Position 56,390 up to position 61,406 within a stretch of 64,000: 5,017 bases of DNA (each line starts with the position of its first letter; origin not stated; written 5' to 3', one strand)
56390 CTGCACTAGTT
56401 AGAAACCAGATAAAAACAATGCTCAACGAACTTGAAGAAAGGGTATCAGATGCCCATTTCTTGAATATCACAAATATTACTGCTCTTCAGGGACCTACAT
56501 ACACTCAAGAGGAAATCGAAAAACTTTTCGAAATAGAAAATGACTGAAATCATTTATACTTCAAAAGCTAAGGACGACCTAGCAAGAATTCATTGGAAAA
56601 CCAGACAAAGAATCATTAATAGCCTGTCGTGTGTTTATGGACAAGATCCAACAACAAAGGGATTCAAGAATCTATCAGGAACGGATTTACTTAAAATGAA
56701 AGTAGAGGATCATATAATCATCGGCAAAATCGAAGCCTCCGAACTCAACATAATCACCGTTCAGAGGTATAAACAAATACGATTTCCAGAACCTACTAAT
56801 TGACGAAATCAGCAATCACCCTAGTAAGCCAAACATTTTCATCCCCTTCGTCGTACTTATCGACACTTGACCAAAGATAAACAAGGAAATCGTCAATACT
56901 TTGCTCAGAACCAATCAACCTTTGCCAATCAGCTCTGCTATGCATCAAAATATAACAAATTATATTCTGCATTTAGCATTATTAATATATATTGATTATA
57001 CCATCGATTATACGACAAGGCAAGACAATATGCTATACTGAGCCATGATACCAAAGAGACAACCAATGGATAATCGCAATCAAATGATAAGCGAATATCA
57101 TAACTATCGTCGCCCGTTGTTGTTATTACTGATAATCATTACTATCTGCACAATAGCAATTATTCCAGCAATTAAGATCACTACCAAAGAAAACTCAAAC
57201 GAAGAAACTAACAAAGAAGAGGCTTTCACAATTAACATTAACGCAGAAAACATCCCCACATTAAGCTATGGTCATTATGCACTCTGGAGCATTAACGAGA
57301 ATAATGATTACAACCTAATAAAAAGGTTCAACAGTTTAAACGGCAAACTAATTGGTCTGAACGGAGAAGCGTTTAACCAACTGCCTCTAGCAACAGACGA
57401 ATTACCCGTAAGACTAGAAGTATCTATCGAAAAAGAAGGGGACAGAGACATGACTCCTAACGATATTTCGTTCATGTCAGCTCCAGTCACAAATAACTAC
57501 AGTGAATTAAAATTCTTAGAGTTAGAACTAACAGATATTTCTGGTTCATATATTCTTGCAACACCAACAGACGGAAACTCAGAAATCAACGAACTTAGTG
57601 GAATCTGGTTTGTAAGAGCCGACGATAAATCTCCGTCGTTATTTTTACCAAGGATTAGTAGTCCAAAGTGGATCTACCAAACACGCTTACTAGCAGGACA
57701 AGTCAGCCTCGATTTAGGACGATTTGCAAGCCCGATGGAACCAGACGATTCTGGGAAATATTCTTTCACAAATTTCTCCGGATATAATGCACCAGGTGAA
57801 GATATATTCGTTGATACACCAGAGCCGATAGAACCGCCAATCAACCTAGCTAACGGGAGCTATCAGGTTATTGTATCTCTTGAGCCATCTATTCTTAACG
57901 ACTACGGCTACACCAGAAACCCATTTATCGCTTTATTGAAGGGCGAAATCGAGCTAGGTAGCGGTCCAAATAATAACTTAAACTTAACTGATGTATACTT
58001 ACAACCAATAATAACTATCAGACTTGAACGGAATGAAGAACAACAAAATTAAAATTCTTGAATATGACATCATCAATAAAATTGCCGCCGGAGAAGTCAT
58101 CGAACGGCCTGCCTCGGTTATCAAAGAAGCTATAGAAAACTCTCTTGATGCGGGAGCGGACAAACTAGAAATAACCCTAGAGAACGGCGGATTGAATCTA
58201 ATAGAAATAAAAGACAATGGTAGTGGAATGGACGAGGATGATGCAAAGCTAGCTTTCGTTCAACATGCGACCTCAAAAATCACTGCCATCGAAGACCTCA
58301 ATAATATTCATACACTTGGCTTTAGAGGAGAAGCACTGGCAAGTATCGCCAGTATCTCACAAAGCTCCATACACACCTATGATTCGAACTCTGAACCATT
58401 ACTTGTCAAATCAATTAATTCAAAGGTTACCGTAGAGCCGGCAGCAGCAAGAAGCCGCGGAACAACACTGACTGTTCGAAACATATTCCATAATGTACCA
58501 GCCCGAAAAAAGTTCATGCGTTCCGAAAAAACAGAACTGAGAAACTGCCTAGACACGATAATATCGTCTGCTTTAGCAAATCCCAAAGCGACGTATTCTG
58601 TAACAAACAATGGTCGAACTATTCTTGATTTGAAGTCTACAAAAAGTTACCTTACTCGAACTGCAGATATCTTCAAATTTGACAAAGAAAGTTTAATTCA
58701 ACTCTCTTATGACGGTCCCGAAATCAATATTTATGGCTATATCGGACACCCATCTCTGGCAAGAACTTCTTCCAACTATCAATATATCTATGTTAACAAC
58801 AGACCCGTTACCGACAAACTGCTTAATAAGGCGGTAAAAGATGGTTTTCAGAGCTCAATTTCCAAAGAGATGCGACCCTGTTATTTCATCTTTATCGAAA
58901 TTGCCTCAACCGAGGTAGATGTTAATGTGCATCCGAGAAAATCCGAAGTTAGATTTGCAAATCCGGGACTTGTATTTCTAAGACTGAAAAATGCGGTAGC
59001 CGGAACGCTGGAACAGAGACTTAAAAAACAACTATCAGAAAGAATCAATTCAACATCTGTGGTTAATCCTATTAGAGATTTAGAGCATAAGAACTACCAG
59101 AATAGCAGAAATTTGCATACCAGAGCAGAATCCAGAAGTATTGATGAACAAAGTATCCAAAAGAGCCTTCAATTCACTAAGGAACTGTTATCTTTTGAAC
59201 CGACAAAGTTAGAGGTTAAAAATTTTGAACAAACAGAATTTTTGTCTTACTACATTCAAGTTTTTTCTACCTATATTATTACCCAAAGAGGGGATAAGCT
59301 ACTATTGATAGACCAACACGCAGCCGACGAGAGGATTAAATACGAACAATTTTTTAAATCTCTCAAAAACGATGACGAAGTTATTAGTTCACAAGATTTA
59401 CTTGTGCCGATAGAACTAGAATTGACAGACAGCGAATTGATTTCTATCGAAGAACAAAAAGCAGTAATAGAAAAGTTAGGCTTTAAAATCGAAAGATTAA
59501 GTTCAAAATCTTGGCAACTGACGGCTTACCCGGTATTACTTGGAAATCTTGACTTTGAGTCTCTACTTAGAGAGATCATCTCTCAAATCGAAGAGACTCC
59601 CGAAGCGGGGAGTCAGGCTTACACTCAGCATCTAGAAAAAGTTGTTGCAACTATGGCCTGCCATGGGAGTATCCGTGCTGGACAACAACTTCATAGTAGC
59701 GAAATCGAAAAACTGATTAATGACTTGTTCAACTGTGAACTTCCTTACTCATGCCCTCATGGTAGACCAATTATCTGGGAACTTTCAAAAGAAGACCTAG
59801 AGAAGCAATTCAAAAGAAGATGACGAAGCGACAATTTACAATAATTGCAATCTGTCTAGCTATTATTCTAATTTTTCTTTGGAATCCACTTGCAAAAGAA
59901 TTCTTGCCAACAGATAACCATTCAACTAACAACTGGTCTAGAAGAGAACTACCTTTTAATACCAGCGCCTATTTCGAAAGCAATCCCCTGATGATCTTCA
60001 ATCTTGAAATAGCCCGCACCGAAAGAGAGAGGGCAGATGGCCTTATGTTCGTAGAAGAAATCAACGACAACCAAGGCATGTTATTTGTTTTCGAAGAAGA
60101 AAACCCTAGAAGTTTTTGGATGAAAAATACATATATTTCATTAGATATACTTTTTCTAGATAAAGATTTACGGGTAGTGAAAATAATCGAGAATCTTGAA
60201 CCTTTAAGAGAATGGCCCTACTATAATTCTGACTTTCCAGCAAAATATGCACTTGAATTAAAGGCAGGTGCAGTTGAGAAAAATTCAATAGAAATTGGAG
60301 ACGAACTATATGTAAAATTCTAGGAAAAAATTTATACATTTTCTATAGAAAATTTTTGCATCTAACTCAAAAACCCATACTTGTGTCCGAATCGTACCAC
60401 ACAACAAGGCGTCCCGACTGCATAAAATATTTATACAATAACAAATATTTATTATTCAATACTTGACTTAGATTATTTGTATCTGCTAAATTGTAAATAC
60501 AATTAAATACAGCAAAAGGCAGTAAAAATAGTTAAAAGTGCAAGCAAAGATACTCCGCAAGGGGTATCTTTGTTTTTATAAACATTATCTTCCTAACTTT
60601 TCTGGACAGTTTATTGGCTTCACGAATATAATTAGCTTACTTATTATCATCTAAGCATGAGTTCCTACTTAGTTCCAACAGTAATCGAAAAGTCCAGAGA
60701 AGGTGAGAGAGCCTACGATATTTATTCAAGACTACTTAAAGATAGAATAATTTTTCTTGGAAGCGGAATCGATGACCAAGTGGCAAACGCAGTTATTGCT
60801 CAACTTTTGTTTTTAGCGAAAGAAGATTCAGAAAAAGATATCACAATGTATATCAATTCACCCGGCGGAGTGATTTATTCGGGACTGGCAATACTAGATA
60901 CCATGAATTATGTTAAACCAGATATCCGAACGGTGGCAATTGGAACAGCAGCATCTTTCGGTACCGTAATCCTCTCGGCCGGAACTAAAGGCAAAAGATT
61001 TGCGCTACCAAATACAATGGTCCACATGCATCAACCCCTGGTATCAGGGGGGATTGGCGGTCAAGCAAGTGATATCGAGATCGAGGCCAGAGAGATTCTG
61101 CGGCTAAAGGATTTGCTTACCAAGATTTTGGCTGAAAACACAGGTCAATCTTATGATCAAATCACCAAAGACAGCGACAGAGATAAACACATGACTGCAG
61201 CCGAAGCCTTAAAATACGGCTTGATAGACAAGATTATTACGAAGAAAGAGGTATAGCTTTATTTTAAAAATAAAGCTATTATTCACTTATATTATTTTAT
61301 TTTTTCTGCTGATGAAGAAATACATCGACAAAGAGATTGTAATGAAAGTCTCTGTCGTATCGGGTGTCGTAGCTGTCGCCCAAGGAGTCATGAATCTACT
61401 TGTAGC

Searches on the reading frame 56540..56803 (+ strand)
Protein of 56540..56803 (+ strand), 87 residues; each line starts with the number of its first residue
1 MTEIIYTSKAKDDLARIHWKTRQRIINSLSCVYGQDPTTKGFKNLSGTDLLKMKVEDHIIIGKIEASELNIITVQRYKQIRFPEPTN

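Call 107: search_protein_families(library=pfam, proteins=[window:56540-56803:+], max_evalue=0.01)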
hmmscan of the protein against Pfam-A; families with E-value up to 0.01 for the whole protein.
window:56540-56803:+ (87 aa): 1 family
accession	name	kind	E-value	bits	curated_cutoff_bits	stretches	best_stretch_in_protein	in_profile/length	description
PF05016.21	ParE_toxin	-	0.0029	18.6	23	1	4-74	1-82/89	ParE toxin of type II toxin-antitoxin system, parDE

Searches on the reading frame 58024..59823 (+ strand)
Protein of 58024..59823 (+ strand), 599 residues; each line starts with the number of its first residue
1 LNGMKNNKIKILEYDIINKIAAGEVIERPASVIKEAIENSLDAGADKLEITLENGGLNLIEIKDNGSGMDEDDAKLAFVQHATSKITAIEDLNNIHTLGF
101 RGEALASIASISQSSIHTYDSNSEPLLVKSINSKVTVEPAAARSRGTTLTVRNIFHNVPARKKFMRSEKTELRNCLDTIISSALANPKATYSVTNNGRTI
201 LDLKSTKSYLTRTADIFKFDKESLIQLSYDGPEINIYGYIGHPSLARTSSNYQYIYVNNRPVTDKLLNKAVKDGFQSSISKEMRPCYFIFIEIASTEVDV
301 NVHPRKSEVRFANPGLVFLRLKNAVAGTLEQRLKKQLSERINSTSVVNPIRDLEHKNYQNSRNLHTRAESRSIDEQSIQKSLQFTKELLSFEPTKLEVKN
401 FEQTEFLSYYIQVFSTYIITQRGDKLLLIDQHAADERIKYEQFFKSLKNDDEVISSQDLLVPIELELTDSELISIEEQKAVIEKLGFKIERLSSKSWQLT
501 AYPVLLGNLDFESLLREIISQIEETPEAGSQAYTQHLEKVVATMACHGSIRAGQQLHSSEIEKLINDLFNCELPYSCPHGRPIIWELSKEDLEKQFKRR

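Call 19: search_protein_families(library=pfam, proteins=[window:58024-59823:+], max_evalue=0.001)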
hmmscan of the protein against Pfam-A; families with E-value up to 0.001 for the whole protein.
window:58024-59823:+ (599 aa): 4 families
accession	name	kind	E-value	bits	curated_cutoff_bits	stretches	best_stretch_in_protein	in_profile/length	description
PF08676.16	MutL_C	-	3.1e-40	137.6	25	1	412-556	3-142/142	MutL C terminal dimerisation domain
PF01119.25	DNA_mis_repair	-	7.3e-31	106.7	26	1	222-329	11-118/119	DNA mismatch repair protein, C-terminal domain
PF13589.12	HATPase_c_3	-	9.2e-11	42.4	25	1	30-124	4-98/137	Histidine kinase-, DNA gyrase B-, and HSP90-like ATPase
PF02518.31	HATPase_c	-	1.8e-07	32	26.4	1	27-83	4-63/111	Histidine kinase-, DNA gyrase B-, and HSP90-like ATPase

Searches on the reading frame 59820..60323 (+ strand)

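Call 19: search_protein_families(library=pfam, proteins=[window:59820-60323:+], max_evalue=0.001)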
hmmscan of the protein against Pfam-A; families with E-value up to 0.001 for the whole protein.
window:59820-60323:+ (167 aa): 1 family
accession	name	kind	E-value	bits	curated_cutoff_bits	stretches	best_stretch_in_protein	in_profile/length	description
PF02643.20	DUF192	-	3e-32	111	27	1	60-163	1-94/96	Uncharacterized ACR, COG1430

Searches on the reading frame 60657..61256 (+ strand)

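Call 19: search_protein_families(library=pfam, proteins=[window:60657-61256:+], max_evalue=0.001)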
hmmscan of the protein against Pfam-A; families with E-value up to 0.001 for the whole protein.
window:60657-61256:+ (199 aa): 1 family
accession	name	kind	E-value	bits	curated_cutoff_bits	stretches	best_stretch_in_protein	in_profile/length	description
PF00574.28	CLP_protease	-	5.9e-77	258.1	20.2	1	15-196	2-181/182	Clp protease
